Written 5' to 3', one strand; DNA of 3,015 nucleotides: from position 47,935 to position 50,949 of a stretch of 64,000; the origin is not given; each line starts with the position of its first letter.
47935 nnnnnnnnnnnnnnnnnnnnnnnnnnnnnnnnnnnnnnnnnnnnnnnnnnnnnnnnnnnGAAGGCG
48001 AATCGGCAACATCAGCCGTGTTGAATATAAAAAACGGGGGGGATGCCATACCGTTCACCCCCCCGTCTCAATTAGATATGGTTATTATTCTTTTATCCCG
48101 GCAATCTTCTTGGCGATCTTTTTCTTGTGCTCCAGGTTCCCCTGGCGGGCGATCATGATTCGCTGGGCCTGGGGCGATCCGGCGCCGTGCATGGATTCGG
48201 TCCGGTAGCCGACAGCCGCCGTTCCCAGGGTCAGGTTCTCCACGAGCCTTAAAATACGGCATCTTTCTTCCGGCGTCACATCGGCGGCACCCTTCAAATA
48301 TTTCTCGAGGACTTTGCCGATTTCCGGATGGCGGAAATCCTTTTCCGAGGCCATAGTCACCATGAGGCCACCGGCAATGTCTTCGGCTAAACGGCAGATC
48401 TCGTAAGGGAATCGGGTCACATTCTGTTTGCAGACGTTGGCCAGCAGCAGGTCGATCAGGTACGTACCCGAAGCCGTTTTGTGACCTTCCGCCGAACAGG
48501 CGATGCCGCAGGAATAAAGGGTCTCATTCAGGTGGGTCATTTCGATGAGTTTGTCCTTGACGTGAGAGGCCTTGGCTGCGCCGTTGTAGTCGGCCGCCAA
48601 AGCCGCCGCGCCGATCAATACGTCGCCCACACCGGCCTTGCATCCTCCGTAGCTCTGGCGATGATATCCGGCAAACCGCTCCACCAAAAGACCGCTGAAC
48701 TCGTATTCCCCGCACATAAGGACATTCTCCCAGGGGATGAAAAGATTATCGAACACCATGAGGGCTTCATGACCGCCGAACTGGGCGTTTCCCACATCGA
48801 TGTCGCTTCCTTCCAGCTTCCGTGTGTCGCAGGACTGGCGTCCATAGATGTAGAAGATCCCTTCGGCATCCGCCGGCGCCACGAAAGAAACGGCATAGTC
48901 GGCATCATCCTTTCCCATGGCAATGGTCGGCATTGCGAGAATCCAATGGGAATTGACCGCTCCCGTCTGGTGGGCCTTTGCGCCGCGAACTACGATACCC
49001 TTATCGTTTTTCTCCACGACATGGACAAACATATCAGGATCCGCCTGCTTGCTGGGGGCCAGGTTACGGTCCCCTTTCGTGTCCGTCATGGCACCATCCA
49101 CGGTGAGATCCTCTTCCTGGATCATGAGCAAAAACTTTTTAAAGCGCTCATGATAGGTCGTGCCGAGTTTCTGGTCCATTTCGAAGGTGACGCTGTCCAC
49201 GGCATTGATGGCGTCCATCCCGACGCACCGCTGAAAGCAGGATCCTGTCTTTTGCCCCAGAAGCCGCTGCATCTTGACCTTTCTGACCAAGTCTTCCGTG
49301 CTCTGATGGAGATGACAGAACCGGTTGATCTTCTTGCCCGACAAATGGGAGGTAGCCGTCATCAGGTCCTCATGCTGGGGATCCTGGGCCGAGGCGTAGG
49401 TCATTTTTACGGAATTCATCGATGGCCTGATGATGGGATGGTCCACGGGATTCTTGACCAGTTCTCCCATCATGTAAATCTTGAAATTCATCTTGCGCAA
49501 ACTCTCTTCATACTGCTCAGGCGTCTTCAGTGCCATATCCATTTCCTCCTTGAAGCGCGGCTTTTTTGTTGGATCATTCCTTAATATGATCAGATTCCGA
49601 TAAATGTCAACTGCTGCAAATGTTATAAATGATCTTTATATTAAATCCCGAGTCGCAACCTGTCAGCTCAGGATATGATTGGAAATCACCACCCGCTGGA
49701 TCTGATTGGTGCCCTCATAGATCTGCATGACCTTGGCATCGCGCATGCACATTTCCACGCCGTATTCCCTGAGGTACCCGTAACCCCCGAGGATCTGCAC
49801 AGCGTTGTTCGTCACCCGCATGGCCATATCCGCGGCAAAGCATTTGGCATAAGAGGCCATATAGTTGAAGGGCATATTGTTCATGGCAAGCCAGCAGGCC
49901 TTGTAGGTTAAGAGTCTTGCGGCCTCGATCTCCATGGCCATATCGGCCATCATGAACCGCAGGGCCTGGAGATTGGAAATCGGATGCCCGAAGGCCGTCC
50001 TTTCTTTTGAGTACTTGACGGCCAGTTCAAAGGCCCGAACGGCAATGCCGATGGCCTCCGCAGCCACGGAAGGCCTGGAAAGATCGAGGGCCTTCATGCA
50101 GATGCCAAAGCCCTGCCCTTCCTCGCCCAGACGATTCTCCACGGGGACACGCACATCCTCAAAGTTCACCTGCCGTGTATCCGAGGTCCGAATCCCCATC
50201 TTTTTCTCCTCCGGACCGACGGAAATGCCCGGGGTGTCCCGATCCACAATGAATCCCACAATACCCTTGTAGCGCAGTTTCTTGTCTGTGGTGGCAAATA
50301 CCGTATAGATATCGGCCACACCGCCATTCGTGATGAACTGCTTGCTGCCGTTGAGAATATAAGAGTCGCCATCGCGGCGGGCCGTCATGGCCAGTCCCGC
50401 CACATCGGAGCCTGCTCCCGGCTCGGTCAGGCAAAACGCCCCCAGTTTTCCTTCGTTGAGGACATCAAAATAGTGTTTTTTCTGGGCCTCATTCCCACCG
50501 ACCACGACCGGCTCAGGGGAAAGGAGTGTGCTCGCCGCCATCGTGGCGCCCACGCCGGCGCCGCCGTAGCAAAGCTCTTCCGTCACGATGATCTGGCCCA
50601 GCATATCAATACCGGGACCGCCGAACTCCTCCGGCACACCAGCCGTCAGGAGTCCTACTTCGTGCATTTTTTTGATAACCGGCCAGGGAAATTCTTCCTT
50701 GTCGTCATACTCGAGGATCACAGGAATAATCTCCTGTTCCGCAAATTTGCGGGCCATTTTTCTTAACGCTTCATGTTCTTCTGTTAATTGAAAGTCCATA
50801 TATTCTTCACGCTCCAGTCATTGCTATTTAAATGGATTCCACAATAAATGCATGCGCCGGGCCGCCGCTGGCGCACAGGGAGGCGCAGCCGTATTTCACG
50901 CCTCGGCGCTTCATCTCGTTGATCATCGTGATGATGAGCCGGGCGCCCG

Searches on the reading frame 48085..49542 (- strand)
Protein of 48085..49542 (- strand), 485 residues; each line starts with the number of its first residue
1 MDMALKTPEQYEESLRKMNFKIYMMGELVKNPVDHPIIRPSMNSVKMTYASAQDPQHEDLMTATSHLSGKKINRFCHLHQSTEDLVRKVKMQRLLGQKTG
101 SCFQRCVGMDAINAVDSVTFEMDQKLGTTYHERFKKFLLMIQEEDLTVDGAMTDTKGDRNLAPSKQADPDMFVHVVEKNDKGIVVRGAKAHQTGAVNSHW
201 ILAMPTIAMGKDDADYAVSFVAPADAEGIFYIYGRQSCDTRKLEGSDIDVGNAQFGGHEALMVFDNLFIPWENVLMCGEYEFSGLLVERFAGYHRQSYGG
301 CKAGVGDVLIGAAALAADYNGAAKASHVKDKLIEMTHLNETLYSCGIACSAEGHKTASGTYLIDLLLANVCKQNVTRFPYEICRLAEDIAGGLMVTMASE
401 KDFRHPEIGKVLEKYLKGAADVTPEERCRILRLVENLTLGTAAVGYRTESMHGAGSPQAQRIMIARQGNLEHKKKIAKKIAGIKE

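Call 5: search_protein_families(library=pfam, proteins=[window:48085-49542:-])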
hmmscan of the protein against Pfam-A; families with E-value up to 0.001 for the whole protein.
window:48085-49542:- (485 aa): 2 families
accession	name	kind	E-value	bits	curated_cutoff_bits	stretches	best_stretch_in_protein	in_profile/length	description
PF11794.13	HpaB_N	-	1.6e-100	336.6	35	1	7-276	1-270/270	4-hydroxyphenylacetate 3-hydroxylase N terminal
PF03241.18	HpaB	-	7.8e-77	257.4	25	1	284-482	2-202/202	4-hydroxyphenylacetate 3-hydroxylase C terminal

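Call 51: search_protein_families(library=ncbifam, proteins=[window:48085-49542:-], max_evalue=1e-10)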
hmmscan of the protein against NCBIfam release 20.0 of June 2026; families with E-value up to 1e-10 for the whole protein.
window:48085-49542:- (485 aa): 2 families
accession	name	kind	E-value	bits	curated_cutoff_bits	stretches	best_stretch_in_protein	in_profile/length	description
TIGR02309.1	HpaB-1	equivalog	2.9e-43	148.7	480.2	1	6-442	2-435/477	4-hydroxyphenylacetate 3-monooxygenase, oxygenase component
TIGR02310.1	HpaB-2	equivalog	3.3e-36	125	885.2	1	7-468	14-475/519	4-hydroxyphenylacetate 3-monooxygenase, oxygenase component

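Call 61: search_solved_structures(query=window:48085-49542:-, max_evalue=1e-20)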
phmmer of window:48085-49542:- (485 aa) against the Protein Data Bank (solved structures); distinct sequences matched with E-value up to 1e-20: 14.
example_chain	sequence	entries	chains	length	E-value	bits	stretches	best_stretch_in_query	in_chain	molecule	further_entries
1u8v_A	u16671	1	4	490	8.2e-232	773.2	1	5-484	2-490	Gamma-aminobutyrate metabolism dehydratase/isomerase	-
6vjr_A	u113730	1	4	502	3.8e-200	668.8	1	6-483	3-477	Vinylacetyl-CoA Delta-isomerase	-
2yyk_A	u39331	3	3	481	2.6e-38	135.3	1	6-441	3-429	4-hydroxyphenylacetate-3-hydroxylase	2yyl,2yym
2yyg_A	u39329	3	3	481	6.3e-38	134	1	6-441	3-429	4-hydroxyphenylacetate-3-hydroxylase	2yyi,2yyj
4oo2_A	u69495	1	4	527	3.6e-32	115.1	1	7-436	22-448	Chlorophenol-4-monooxygenase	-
6b1b_A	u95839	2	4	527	3.8e-29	105.1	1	7-468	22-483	4-hydroxyphenylacetate 3-monooxygenase, oxygenase subunit | 4-hydroxyphenylacetate 3-monooxygenase oxygenase component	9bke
6qyh_A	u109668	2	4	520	9.8e-29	103.7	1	7-468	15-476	4-hydroxyphenylacetate 3-monooxygenase oxygenase component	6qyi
6eb0_A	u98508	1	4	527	1e-28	103.7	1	7-468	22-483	4-hydroxyphenylacetate 3-monooxygenase, oxygenase subunit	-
9lft_A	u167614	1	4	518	2.9e-26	95.6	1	5-442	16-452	4-Hydroxyphenylacetate-3-monooxygenase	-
7dbw_C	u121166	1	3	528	2.4e-22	82.7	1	6-437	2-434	4-hydroxyphenylacetate 3-hydroxylase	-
9j9j_A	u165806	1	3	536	2.5e-22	82.6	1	6-437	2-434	4-nitrophenol 4-monooxygenase/4-nitrocatechol 2-monooxygenase, oxygenase component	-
4g5e_A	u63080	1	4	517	2.1e-21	79.6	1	5-440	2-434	2,4,6-Trichlorophenol 4-monooxygenase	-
6jhm_A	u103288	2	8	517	8.2e-21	77.6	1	5-440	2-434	Chlorophenol monooxygenase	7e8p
7e8q_A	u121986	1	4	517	8.2e-21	77.6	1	5-440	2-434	Chlorophenol monooxygenase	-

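Call 64: list_cluster_members(proteins=[P0001, window:48085-49542:-, window:50828-52009:-, window:52322-53965:-])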
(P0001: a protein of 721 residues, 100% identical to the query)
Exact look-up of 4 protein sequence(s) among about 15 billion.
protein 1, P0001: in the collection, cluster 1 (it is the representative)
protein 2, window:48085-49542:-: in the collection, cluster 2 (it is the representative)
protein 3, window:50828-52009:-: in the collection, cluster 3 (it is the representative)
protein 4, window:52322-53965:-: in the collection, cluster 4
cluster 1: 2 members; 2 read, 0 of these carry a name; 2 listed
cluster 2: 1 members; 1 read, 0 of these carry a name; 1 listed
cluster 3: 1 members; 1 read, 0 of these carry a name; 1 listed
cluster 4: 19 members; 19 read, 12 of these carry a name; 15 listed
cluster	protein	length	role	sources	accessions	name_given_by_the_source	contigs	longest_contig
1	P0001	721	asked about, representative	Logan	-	-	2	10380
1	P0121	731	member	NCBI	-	-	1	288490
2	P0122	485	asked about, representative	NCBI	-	-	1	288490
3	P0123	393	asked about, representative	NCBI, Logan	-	-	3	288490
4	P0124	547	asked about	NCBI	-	-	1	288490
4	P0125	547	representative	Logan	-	-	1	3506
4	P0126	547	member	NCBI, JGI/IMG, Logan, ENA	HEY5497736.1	MAG TPA: fatty acid--CoA ligase [Syntrophales bacterium] | fatty-acyl-CoA synthase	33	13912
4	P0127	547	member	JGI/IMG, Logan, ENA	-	fatty-acyl-CoA synthase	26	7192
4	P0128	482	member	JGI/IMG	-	fatty-acyl-CoA synthase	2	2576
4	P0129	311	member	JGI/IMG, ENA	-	fatty-acyl-CoA synthase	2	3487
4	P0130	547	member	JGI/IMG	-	fatty-acyl-CoA synthase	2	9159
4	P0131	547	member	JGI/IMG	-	fatty-acyl-CoA synthase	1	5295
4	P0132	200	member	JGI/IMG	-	fatty-acyl-CoA synthase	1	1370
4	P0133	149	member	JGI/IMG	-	fatty-acyl-CoA synthase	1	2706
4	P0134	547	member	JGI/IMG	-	fatty-acyl-CoA synthase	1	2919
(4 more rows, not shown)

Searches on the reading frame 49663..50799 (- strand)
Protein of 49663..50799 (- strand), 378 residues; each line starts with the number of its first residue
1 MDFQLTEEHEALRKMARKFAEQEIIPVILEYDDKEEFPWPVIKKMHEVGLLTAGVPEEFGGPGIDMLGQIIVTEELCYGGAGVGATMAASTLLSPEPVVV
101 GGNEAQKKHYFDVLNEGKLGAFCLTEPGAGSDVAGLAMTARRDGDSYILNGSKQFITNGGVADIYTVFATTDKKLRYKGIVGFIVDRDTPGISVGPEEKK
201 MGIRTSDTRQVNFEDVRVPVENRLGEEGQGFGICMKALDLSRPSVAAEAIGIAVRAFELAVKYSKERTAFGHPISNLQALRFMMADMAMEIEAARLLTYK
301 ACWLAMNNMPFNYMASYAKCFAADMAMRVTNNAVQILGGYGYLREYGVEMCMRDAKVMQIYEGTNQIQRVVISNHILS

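Call 5: search_protein_families(library=pfam, proteins=[window:49663-50799:-])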
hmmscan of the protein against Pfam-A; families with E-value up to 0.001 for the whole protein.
window:49663-50799:- (378 aa): 5 families
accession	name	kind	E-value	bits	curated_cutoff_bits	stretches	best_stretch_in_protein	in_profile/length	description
PF00441.29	Acyl-CoA_dh_1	-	4.3e-46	157.2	22.4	1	228-376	1-149/150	Acyl-CoA dehydrogenase, C-terminal domain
PF02771.21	Acyl-CoA_dh_N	-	2.4e-31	108.9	22.9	1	6-117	1-112/113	Acyl-CoA dehydrogenase, N-terminal domain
PF02770.24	Acyl-CoA_dh_M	-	3.1e-29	101.4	33.3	1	121-216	1-97/97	Acyl-CoA dehydrogenase, middle domain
PF08028.16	Acyl-CoA_dh_2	-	1.2e-17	64.8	22.7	1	245-365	3-133/134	Acyl-CoA dehydrogenase, C-terminal domain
PF22924.1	ACOX_C_alpha1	-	2.8e-05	24.4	27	1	311-367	103-159/169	Acyl-CoA oxidase, C-alpha1 domain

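Call 51: search_protein_families(library=ncbifam, proteins=[window:49663-50799:-], max_evalue=1e-10)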
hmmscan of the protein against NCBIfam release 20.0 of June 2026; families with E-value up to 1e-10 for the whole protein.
window:49663-50799:- (378 aa): 21 families
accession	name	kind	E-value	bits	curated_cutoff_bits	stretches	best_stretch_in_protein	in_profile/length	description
NF042972.1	AcrlCoAredClosAcrC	equivalog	7.8e-123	409.9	640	1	1-377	1-377/378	acryloyl-CoA reductase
NF043006.1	CyhCrbnylCoADH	equivalog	1.2e-99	333.9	650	1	6-376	5-375/380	cyclohexane-1-carbonyl-CoA dehydrogenase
NF058590.1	AcCoDHFadEBacil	equivalog_domain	3e-96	323.2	600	1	4-377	20-411/586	acyl-CoA dehydrogenase FadE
NF045552.1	GlutCoADH_Des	equivalog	1.9e-85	287.4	470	1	1-374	1-377/387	glutaryl-CoA dehydrogenase Acd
NF042439.1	SulpropCoADesulf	equivalog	6.2e-85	285.2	600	1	14-377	2-371/379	3-sulfinopropanoyl-CoA desulfinase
NF053553.1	prodigi_MBC_PigA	equivalog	2.4e-72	244.2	500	1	1-376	1-379/381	prodigiosin MBC biosynthesis dehydrogenase PigA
NF045652.1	ProlPCPDhRedW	equivalog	1.8e-71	240.9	650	1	8-373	3-370/376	L-prolyl-[peptidyl-carrier protein] dehydrogenase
NF008997.0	PRK12341.1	equivalog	7.3e-69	232.6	537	1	1-376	1-376/382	acyl-CoA dehydrogenase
TIGR03207.1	cyc_hxne_CoA_dh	equivalog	5.9e-63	212.8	575.35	1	5-375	1-370/372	cyclohexanecarboxyl-CoA dehydrogenase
NF002885.1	PRK03354.1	equivalog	3.5e-53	181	540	1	1-376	1-373/378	crotonobetainyl-CoA dehydrogenase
NF052270.1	Staph_DH_FadE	equivalog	4.6e-45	154.1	600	1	5-375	21-392/400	acyl-CoA dehydrogenase FadE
NF049984.1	Rv1679_FadE16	equivalog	1.8e-28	99.8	600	1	31-361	19-350/371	Rv1679 family acyl-CoA dehydrogenase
TIGR03203.1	pimD_small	equivalog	2.9e-26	92.5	652.7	1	39-350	40-350/378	pimeloyl-CoA dehydrogenase small subunit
TIGR03204.1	pimC_large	equivalog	3.2e-26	92.1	623.85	1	45-297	49-297/395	pimeloyl-CoA dehydrogenase large subunit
TIGR04022.1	sulfur_SfnB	equivalog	7.9e-22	77.7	430.9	1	6-356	5-360/391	SfnB family sulfur acquisition oxidoreductase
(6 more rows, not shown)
